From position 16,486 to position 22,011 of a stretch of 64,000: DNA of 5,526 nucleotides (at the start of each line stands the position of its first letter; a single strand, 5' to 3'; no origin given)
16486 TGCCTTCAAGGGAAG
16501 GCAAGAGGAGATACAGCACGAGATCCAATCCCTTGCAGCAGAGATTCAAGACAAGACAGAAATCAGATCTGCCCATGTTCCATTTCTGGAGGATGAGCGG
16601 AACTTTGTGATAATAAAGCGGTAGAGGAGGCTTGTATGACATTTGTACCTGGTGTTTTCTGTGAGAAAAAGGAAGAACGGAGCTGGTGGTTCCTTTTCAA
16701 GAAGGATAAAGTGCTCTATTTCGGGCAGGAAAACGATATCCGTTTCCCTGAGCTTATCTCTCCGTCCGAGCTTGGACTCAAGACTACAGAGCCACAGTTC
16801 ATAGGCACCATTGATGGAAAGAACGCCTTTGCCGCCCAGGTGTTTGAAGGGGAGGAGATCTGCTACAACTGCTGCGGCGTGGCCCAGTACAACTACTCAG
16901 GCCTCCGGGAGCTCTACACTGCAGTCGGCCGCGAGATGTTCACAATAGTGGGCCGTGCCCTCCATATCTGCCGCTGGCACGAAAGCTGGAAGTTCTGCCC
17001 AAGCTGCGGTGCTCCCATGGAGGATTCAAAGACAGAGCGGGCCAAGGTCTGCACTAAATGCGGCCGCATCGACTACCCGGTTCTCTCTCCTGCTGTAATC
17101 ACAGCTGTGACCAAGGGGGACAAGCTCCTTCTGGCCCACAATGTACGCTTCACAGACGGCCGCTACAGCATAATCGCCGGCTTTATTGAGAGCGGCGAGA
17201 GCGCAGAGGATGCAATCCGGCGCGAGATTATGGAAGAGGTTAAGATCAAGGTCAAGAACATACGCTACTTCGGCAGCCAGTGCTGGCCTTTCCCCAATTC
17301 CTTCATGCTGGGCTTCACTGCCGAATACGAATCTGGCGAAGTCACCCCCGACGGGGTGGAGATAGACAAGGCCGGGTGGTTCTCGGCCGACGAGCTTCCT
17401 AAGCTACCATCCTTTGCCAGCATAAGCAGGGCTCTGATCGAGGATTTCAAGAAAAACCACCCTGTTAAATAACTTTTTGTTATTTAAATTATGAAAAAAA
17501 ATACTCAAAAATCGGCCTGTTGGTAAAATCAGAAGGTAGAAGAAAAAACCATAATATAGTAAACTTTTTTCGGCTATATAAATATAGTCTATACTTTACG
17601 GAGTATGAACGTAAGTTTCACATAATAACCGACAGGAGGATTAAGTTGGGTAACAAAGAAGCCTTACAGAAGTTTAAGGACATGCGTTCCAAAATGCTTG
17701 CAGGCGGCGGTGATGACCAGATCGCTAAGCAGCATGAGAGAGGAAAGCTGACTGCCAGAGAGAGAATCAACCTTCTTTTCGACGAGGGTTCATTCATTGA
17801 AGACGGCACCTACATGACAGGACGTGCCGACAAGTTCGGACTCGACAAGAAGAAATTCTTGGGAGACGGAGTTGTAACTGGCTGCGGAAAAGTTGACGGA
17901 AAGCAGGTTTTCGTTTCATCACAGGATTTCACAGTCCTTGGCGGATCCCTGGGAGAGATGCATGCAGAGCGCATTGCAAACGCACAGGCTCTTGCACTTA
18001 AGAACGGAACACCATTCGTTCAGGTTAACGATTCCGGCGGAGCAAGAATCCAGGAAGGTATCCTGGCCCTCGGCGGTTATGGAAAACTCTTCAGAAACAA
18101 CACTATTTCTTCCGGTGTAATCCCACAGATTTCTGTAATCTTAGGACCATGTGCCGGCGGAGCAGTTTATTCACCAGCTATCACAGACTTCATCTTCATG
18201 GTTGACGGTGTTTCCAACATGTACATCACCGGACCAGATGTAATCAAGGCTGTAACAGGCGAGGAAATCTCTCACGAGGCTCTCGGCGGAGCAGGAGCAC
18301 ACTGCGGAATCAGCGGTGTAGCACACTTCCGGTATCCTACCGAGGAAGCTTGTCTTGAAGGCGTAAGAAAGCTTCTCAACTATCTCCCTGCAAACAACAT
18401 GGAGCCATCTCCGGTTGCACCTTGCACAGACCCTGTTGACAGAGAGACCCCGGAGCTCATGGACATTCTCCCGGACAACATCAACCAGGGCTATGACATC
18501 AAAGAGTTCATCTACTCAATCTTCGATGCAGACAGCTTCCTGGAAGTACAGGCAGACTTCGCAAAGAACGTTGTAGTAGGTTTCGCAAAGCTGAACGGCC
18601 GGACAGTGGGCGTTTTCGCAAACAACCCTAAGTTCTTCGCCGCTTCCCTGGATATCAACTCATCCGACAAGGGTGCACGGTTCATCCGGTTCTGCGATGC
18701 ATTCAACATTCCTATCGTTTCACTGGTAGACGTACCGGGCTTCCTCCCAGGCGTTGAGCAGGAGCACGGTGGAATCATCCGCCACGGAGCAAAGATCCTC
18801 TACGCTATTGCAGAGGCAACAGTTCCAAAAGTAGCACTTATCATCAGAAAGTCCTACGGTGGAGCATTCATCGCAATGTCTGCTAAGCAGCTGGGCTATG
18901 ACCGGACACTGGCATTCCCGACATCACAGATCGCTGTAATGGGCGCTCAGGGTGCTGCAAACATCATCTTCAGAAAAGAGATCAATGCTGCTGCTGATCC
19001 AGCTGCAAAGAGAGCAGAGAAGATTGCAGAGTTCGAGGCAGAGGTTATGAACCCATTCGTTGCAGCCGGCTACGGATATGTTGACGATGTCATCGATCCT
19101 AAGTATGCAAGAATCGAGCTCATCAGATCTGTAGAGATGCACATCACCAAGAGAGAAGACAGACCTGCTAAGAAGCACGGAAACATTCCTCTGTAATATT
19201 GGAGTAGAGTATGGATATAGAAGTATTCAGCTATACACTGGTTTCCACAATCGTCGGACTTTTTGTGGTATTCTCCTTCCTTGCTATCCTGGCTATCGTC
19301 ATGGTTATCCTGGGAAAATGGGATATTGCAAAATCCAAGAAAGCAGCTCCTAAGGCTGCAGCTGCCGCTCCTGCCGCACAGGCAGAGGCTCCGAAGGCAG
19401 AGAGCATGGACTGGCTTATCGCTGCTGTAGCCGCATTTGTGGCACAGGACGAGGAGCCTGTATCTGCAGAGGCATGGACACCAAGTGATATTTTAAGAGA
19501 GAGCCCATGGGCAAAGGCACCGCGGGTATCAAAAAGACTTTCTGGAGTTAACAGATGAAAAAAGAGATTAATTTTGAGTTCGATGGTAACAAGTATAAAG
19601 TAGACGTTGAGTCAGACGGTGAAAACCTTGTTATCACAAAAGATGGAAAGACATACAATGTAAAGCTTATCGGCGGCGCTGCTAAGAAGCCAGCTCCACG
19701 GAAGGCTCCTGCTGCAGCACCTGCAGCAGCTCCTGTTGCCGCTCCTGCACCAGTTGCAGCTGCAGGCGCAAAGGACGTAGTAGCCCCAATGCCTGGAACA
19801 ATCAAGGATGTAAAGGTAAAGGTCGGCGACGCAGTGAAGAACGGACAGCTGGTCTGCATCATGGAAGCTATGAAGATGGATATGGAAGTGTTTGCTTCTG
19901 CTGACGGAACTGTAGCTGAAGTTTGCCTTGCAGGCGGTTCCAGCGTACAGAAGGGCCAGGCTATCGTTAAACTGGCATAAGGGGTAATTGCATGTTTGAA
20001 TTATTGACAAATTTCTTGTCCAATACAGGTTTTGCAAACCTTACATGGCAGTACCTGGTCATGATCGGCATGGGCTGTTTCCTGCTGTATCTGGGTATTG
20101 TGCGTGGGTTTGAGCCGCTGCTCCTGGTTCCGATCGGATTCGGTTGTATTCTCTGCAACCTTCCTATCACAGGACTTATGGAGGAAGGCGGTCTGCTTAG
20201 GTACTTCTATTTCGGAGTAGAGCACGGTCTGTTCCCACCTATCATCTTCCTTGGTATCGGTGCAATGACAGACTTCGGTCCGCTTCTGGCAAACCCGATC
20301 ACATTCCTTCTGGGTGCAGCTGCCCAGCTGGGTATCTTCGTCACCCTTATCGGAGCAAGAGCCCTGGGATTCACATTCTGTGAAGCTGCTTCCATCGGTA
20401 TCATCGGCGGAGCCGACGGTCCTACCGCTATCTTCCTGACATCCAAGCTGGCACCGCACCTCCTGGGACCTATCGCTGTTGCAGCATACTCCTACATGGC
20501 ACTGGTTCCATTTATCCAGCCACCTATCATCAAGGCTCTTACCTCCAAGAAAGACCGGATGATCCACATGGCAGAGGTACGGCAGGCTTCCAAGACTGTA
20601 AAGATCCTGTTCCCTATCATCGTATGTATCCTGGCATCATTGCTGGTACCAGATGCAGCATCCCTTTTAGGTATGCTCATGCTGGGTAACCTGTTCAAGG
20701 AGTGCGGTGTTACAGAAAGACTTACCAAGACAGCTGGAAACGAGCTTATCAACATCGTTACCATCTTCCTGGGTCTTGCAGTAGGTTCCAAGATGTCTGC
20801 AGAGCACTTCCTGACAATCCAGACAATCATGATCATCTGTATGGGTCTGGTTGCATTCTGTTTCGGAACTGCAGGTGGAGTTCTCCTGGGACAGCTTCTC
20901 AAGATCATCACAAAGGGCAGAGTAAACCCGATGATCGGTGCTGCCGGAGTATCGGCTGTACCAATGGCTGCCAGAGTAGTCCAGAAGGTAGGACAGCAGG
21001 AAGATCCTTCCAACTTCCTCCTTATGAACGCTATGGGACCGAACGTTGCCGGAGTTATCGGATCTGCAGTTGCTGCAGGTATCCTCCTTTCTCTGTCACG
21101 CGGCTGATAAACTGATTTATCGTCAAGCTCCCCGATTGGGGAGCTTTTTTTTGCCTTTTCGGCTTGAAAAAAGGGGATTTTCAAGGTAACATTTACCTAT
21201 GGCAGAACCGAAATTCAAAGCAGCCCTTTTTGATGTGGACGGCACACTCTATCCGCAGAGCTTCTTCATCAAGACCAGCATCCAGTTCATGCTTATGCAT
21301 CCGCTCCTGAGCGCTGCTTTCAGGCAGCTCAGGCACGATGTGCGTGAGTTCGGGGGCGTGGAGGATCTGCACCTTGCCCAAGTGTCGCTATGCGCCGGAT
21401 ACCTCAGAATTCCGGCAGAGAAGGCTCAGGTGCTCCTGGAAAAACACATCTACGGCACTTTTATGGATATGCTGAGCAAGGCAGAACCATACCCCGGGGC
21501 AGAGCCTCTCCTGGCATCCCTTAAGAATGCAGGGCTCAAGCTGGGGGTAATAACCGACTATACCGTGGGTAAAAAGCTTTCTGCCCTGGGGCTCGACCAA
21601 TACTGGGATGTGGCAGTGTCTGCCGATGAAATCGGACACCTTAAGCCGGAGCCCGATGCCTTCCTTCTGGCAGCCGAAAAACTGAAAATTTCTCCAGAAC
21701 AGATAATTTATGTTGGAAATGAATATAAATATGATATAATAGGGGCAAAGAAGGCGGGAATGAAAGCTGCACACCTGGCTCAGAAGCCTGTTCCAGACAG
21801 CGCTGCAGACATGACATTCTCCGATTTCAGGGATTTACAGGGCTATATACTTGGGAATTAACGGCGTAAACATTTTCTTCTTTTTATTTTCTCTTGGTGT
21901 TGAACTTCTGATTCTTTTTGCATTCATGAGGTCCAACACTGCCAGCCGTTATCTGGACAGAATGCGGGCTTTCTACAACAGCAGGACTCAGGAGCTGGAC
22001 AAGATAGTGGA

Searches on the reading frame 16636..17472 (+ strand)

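Call 60: search_protein_families(library=pfam, proteins=[window:16636-17472:+], max_evalue=0.00001)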
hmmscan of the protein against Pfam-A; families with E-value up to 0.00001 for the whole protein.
window:16636-17472:+ (278 aa): 3 families
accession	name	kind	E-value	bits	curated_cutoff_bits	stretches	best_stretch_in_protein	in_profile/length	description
PF00293.34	NUDIX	-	9e-20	71.5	21.1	1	152-270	4-133/134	NUDIX domain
PF09296.17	NUDIX-like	-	7.1e-10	40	22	1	16-114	2-96/96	NADH pyrophosphatase-like rudimentary NUDIX domain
PF09297.16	Zn_ribbon_NUD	-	1e-08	35.1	24.8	1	119-145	4-30/32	NADH pyrophosphatase zinc ribbon domain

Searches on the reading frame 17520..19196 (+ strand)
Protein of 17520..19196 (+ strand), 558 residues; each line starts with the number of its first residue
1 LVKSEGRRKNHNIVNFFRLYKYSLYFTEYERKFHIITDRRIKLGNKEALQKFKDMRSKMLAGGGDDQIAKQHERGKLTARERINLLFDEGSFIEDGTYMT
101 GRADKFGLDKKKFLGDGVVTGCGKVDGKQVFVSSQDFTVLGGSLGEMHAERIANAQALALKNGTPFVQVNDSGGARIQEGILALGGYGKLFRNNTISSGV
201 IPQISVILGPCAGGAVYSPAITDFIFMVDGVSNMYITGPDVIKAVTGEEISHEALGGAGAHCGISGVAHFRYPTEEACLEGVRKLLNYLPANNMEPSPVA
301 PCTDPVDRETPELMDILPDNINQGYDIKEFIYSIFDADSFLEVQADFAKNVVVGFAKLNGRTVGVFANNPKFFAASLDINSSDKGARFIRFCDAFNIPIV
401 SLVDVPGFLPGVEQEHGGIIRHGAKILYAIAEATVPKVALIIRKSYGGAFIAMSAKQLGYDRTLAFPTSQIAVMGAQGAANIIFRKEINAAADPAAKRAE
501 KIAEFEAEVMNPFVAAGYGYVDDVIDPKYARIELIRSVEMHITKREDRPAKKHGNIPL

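Call 60: search_protein_families(library=pfam, proteins=[window:17520-19196:+], max_evalue=0.00001)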
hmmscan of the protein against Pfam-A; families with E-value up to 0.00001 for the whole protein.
window:17520-19196:+ (558 aa): 2 families
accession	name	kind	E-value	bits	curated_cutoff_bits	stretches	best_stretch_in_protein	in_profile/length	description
PF01039.27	Carboxyl_trans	-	1.2e-187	624.9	22.3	1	70-556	1-493/493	Carboxyl transferase domain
PF03255.19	ACCA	-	2.5e-10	40.4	23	1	384-491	135-238/310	Acetyl co-enzyme A carboxylase carboxyltransferase-like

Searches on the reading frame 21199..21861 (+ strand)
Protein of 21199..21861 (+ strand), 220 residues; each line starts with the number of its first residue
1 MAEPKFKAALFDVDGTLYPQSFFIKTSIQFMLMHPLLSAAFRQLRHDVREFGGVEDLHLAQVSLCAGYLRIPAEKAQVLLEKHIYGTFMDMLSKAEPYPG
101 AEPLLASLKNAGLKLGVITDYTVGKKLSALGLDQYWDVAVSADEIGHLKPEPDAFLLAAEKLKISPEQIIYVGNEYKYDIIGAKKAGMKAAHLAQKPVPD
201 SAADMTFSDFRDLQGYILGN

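Call 60: search_protein_families(library=pfam, proteins=[window:21199-21861:+], max_evalue=0.00001)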
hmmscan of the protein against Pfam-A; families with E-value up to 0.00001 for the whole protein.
window:21199-21861:+ (220 aa): 3 families
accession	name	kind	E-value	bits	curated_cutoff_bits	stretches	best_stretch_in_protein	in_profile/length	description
PF00702.32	Hydrolase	-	2.6e-25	90.4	26.4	1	6-187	1-191/191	haloacid dehalogenase-like hydrolase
PF13419.12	HAD_2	-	1.1e-23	84.8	23.8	1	10-191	2-176/178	Haloacid dehalogenase-like hydrolase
PF13242.12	Hydrolase_like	-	3.6e-06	27.2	22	1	149-191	4-46/75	HAD-hyrolase-like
